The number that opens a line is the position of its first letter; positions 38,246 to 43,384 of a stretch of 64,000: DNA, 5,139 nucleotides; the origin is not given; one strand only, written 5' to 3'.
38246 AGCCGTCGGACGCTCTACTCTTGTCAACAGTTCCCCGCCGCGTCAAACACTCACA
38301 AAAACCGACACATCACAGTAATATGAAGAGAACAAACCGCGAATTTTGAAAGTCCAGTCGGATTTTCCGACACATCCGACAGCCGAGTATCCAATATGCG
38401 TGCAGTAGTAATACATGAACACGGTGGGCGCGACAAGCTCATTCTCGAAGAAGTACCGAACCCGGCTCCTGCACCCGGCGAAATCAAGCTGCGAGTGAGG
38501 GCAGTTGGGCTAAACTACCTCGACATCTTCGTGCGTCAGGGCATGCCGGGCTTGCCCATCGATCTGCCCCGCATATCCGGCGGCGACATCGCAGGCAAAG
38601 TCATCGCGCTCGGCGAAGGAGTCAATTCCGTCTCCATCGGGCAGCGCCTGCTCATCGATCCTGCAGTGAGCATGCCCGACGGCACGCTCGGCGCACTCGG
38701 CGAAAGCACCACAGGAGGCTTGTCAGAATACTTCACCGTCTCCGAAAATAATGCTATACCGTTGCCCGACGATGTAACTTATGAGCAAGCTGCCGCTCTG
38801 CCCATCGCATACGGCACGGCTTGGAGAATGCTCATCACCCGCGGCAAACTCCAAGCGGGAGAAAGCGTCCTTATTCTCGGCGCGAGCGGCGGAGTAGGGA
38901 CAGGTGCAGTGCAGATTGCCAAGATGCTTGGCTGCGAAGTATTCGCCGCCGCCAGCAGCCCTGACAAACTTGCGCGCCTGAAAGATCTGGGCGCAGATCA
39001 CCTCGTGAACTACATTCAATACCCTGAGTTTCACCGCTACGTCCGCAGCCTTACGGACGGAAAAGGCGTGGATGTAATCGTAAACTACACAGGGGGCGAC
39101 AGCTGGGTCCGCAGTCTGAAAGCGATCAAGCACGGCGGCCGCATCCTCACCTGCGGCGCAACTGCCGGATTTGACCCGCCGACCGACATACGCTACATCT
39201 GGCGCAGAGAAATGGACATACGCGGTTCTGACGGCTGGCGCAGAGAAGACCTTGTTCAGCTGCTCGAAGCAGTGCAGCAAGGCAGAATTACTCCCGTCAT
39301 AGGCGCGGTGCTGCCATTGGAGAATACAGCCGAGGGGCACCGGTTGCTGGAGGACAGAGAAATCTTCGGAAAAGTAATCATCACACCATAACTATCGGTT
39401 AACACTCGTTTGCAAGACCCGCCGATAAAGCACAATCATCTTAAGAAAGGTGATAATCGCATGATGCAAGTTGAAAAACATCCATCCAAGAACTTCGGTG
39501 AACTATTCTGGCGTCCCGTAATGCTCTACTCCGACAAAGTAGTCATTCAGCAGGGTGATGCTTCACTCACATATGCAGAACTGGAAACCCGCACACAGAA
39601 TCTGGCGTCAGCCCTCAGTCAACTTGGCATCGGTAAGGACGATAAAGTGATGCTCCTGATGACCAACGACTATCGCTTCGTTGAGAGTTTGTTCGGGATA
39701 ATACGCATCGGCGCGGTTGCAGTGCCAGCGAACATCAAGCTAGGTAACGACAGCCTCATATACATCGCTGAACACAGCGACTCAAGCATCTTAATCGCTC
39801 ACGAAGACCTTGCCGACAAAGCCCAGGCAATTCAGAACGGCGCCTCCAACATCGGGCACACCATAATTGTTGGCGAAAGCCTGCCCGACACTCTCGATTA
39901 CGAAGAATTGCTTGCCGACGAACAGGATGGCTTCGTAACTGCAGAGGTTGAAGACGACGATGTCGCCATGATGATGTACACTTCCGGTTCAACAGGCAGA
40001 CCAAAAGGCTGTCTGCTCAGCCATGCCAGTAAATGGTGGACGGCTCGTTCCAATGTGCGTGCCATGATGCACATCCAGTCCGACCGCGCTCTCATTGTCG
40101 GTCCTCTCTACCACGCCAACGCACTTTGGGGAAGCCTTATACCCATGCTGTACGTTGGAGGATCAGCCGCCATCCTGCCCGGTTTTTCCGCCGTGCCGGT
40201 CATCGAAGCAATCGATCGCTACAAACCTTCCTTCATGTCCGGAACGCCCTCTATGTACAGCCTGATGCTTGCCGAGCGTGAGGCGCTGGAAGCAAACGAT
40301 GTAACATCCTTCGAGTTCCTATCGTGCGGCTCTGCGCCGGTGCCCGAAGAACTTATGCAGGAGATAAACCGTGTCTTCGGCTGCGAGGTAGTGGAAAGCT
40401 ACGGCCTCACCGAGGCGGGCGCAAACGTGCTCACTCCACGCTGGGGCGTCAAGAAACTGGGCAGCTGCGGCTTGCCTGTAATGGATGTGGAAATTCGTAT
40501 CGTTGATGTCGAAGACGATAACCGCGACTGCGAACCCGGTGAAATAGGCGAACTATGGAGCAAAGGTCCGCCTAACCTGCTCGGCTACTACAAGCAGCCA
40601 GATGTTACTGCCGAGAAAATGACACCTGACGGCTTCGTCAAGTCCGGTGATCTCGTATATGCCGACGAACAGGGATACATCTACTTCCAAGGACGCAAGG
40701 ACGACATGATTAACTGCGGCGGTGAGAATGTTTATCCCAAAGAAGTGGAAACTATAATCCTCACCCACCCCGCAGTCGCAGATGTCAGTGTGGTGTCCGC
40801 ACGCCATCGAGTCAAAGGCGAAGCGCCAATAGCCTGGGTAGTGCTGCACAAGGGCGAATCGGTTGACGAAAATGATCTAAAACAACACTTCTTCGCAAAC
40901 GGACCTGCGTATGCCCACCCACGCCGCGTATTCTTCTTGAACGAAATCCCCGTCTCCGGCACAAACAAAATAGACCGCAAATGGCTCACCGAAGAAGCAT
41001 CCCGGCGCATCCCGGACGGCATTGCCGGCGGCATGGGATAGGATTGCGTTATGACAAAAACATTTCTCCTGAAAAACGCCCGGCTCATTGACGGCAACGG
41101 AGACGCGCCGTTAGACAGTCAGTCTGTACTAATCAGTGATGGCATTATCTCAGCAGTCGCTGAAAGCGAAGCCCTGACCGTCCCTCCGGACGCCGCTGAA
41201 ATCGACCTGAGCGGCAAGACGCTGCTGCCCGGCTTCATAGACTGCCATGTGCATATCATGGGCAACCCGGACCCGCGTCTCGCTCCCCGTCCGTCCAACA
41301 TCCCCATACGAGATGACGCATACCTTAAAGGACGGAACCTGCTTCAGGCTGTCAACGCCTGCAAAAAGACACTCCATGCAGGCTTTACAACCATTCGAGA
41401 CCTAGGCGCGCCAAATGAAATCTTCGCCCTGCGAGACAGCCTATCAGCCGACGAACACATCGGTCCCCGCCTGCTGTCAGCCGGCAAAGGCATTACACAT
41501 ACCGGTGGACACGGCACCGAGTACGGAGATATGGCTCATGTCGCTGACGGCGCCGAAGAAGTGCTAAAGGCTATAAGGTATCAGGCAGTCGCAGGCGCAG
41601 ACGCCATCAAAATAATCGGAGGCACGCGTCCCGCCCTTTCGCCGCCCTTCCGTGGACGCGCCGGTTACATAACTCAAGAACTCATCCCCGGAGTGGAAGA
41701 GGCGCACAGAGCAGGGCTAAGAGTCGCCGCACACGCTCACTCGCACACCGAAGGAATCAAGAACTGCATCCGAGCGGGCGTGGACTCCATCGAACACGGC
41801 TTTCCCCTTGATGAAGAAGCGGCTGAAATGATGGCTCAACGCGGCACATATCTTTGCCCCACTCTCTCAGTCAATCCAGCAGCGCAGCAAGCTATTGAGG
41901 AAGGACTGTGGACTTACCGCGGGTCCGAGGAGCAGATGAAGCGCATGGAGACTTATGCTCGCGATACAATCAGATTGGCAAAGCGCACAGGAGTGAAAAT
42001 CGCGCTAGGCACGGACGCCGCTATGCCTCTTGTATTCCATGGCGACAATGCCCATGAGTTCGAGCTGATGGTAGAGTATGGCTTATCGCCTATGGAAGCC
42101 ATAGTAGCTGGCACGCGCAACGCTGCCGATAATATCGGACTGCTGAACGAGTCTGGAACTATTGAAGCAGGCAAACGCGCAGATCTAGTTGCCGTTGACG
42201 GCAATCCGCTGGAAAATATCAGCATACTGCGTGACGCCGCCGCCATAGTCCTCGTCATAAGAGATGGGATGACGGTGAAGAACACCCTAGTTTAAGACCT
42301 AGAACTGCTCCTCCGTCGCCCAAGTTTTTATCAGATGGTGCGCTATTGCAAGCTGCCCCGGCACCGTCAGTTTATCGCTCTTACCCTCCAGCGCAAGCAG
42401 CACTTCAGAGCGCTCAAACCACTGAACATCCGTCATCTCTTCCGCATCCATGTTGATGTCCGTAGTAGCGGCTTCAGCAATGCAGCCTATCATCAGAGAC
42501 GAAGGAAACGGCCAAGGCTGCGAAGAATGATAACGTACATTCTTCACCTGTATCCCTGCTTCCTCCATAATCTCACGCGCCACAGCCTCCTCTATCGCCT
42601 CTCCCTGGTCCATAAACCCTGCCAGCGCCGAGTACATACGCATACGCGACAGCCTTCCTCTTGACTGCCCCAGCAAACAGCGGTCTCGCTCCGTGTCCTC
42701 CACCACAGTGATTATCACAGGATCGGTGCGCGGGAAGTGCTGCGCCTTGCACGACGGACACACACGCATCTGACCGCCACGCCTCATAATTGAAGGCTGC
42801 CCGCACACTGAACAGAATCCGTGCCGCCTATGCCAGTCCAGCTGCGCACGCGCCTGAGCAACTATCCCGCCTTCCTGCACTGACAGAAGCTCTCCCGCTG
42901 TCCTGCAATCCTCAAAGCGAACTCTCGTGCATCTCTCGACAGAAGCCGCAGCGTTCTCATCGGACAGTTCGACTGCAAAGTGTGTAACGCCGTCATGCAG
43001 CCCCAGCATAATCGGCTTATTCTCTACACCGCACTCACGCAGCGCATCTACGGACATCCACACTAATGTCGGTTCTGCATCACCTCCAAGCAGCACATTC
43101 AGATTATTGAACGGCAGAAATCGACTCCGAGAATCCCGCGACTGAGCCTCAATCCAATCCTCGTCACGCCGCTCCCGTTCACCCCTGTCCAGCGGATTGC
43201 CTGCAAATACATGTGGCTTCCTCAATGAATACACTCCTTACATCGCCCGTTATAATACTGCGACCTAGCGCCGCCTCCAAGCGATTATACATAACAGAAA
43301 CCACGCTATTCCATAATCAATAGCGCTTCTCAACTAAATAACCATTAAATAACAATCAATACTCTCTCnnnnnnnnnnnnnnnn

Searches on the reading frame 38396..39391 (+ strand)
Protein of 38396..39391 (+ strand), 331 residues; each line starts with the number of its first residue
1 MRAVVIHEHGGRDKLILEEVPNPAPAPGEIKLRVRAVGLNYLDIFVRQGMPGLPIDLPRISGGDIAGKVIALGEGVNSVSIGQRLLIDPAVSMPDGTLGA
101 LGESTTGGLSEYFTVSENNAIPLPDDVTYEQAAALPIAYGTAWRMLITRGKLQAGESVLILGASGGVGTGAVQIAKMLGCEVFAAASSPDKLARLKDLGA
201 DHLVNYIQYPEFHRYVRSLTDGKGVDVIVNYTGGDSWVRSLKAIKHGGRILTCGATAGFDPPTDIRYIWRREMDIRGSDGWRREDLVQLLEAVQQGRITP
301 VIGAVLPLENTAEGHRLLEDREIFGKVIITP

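Call 89: search_protein_families(library=pfam, proteins=[window:38396-39391:+], max_evalue=0.0001)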
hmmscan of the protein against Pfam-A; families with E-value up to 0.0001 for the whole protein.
window:38396-39391:+ (331 aa): 3 families
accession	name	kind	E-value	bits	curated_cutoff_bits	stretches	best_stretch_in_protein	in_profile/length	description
PF00107.32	ADH_zinc_N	-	1.4e-29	103.1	31.8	1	166-294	1-128/129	Zinc-binding dehydrogenase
PF13602.12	ADH_zinc_N_2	-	6.3e-19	69.7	27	1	198-329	1-134/134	Zinc-binding dehydrogenase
PF08240.17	ADH_N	-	7.9e-16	58.6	23.5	1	27-125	2-104/104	Alcohol dehydrogenase GroES-like domain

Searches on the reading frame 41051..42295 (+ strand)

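Call 89: search_protein_families(library=pfam, proteins=[window:41051-42295:+], max_evalue=0.0001)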
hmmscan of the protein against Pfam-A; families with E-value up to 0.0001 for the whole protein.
window:41051-42295:+ (414 aa): 2 families
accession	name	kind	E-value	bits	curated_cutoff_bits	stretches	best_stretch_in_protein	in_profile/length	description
PF01979.26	Amidohydro_1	-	1.5e-42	146.6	25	1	57-408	1-344/345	Amidohydrolase family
PF07969.17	Amidohydro_3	-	4.2e-16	59.9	29.7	2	182-409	229-471/472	Amidohydrolase family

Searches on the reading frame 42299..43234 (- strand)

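Call 89: search_protein_families(library=pfam, proteins=[window:42299-43234:-], max_evalue=0.0001)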
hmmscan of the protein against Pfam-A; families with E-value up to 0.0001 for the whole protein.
window:42299-43234:- (311 aa): 3 families
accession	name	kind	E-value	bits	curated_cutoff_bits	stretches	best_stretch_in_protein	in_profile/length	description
PF00293.34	NUDIX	-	4.1e-14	53.2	21.1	1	174-283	6-122/134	NUDIX domain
PF09297.16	Zn_ribbon_NUD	-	8.1e-10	38.7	24.8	1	136-167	1-32/32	NADH pyrophosphatase zinc ribbon domain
PF09296.17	NUDIX-like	-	2.1e-09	38.5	22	1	37-134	2-96/96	NADH pyrophosphatase-like rudimentary NUDIX domain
